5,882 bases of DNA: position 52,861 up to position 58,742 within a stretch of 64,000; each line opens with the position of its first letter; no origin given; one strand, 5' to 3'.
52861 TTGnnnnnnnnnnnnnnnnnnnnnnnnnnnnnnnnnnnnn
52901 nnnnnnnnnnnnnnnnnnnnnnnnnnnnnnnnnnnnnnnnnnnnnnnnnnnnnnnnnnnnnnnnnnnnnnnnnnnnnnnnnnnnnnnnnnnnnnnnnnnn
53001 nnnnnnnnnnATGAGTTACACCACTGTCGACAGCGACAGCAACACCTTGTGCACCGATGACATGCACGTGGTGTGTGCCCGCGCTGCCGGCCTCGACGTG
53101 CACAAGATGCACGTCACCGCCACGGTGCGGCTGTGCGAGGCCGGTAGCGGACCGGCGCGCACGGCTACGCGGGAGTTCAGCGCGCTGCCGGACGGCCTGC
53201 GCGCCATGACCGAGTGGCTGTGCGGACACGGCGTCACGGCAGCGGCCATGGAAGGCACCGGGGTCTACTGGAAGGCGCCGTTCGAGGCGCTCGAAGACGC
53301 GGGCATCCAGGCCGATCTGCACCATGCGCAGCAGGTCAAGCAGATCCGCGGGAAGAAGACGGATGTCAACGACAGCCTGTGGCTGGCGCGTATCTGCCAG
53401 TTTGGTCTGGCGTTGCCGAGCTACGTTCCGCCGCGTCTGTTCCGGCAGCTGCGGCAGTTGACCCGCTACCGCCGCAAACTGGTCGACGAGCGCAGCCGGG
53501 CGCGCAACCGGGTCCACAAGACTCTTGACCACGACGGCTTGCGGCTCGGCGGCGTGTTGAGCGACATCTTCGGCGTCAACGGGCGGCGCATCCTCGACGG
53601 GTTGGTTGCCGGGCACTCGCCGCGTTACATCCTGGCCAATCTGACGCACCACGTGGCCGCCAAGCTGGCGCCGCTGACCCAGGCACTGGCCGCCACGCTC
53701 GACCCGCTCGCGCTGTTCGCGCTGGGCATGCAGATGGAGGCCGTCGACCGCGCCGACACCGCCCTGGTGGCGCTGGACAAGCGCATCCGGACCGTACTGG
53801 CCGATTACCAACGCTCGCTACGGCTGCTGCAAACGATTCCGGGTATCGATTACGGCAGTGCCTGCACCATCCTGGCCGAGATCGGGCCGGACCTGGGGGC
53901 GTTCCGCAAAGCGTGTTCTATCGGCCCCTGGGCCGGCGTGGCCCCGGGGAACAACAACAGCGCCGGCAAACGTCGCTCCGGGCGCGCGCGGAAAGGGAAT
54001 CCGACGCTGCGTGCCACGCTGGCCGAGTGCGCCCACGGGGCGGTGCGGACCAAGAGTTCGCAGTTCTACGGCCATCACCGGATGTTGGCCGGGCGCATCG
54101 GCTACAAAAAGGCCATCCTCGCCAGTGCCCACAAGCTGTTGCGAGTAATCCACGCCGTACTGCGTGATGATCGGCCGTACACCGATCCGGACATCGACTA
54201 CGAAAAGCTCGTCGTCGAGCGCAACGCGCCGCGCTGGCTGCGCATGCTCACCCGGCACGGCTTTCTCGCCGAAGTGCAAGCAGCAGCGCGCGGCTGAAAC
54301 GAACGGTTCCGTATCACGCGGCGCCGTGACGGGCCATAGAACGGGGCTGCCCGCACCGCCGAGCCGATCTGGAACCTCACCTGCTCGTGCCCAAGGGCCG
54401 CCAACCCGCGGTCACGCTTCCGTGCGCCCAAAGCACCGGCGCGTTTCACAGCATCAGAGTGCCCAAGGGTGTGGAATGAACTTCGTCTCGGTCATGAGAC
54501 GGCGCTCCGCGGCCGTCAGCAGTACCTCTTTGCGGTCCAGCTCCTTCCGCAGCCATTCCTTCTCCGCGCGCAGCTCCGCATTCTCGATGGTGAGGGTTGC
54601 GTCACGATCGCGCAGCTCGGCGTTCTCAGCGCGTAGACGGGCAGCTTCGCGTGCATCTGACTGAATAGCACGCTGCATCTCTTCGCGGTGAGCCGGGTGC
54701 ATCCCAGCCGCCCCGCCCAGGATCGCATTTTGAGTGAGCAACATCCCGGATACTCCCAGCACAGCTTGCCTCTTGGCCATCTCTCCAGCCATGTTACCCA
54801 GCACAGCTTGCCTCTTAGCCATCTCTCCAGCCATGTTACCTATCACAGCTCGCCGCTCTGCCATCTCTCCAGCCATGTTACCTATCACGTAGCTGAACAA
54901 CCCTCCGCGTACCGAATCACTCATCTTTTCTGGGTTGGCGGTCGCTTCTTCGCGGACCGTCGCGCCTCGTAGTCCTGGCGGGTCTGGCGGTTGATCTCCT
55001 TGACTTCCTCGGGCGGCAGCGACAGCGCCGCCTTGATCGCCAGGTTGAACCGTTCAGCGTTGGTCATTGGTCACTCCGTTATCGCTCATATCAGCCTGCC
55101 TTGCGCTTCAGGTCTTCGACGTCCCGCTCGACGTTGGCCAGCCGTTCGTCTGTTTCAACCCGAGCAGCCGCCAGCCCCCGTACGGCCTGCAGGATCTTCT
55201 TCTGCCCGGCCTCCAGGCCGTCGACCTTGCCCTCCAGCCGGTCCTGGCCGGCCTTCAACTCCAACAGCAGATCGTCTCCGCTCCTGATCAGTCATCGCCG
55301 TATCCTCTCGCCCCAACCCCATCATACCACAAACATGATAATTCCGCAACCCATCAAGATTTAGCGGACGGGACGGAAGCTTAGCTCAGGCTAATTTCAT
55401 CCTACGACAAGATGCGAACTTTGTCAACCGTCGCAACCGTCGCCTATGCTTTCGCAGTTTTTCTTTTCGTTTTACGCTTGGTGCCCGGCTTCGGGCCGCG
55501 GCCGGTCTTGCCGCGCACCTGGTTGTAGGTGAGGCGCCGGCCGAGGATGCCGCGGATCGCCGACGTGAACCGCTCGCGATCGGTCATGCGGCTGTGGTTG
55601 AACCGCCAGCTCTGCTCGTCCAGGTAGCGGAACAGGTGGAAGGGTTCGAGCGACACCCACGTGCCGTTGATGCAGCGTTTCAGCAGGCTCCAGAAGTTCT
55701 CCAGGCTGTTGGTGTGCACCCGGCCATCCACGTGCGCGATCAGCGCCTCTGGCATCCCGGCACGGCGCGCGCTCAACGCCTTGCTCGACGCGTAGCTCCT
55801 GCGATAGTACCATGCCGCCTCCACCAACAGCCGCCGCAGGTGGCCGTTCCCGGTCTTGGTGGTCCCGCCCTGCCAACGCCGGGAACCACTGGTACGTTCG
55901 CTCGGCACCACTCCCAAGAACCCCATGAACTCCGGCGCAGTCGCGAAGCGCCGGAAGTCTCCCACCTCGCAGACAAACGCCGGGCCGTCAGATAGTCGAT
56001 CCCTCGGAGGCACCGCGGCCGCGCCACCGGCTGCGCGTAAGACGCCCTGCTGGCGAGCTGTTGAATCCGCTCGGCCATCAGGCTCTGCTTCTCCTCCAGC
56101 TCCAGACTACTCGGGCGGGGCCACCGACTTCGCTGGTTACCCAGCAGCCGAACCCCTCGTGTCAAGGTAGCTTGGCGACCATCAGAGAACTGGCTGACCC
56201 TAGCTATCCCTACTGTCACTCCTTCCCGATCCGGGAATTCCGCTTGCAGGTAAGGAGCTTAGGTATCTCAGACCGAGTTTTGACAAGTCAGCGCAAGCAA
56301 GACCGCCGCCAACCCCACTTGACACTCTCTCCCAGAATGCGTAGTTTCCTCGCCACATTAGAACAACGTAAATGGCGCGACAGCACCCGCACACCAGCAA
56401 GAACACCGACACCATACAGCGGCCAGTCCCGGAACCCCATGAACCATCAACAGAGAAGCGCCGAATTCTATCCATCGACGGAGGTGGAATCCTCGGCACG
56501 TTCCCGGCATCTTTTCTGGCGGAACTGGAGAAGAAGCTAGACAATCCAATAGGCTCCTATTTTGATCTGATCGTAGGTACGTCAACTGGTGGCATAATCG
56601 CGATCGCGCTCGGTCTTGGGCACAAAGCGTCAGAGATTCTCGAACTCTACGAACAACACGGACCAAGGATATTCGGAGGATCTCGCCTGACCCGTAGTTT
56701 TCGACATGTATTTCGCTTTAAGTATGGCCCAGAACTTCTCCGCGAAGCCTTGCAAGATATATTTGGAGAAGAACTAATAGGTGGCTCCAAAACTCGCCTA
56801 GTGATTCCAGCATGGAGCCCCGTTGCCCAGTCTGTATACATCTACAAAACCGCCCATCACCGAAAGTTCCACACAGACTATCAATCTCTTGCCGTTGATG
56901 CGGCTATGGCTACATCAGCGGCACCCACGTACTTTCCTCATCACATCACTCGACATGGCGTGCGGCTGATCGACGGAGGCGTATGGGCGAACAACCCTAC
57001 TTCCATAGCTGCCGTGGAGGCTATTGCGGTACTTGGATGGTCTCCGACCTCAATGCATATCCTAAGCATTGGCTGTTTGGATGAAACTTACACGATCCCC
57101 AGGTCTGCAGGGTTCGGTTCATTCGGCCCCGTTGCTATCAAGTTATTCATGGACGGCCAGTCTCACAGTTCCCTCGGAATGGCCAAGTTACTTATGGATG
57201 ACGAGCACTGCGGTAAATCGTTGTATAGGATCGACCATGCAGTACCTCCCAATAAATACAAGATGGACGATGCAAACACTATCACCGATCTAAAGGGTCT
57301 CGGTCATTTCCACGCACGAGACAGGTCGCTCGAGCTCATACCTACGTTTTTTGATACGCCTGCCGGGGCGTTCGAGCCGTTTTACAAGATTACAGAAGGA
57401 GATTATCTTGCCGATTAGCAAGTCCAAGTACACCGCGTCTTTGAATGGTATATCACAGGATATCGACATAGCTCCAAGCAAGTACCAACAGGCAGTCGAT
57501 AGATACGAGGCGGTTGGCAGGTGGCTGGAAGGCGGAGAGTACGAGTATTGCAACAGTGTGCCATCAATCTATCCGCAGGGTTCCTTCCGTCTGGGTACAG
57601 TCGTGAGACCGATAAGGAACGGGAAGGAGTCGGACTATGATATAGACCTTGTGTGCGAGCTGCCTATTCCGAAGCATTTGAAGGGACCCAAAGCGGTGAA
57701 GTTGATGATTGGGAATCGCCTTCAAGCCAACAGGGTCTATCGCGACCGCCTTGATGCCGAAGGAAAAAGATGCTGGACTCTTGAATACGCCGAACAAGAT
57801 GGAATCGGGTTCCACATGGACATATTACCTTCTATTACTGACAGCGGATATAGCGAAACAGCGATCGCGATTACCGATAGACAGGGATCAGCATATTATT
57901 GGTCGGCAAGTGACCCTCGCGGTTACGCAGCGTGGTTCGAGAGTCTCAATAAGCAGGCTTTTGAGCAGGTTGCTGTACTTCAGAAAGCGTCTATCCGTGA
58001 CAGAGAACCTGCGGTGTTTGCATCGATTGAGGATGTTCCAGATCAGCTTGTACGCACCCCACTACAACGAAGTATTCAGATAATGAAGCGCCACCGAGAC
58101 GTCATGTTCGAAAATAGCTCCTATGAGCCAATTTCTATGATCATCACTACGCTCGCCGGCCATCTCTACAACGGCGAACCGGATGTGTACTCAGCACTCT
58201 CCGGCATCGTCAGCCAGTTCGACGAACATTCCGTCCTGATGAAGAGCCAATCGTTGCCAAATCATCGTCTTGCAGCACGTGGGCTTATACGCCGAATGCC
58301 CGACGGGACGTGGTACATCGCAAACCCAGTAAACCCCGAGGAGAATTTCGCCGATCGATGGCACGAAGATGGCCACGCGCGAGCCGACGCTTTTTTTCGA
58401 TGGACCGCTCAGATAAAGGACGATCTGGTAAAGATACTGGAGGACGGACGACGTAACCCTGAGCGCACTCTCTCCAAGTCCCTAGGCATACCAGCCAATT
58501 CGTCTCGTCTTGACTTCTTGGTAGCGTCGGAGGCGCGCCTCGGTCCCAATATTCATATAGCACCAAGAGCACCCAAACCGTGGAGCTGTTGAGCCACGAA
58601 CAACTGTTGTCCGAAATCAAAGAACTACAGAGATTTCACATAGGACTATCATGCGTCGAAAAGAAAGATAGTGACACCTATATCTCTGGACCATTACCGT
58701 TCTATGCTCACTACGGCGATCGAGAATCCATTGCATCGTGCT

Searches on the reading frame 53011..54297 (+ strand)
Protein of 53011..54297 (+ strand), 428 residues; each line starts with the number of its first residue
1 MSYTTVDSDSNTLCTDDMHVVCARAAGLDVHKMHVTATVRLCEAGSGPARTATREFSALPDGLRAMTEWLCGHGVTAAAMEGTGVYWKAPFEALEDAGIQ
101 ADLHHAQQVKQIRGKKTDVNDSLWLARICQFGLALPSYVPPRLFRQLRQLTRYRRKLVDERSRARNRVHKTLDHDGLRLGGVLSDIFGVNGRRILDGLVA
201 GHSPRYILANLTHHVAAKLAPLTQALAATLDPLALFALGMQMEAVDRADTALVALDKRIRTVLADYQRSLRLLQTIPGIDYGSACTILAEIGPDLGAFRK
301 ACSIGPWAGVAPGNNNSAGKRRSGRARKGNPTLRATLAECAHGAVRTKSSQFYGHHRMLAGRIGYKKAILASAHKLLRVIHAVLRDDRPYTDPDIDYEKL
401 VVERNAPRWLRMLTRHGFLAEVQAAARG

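Call 44: search_protein_families(library=pfam, max_evalue=0.0001, proteins=[window:53011-54297:+])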
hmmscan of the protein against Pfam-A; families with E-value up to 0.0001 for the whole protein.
window:53011-54297:+ (428 aa): 2 families
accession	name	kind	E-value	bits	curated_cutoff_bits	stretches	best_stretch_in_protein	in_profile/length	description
PF01548.23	DEDD_Tnp_IS110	-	1.5e-23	83.8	29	1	26-173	1-151/155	Transposase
PF02371.22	Transposase_20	-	9.3e-19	68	21.3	1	271-352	2-82/87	Transposase IS116/IS110/IS902 family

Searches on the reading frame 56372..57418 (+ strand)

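Call 44: search_protein_families(library=pfam, max_evalue=0.0001, proteins=[window:56372-57418:+])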
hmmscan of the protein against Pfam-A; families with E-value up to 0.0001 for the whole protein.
window:56372-57418:+ (348 aa): 1 family
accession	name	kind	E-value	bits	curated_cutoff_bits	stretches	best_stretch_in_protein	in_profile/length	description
PF01734.28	Patatin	-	4.7e-28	99.1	27.7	1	33-213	1-190/191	Patatin-like phospholipase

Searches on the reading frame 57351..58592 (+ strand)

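Call 44: search_protein_families(library=pfam, max_evalue=0.0001, proteins=[window:57351-58592:+])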
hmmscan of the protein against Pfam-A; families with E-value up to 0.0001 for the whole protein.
window:57351-58592:+ (413 aa): 2 families
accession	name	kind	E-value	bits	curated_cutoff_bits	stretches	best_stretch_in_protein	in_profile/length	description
PF18144.7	SMODS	-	1.8e-08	35.2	26.5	1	30-200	6-164/164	Second Messenger Oligonucleotide or Dinucleotide Synthetase domain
PF21654.3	DncV-like_NTFase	-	1.8e-06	29.2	24.9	1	71-158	1-87/90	Cyclic GMP-AMP synthase DncV-like, nucleotidyltransferase domain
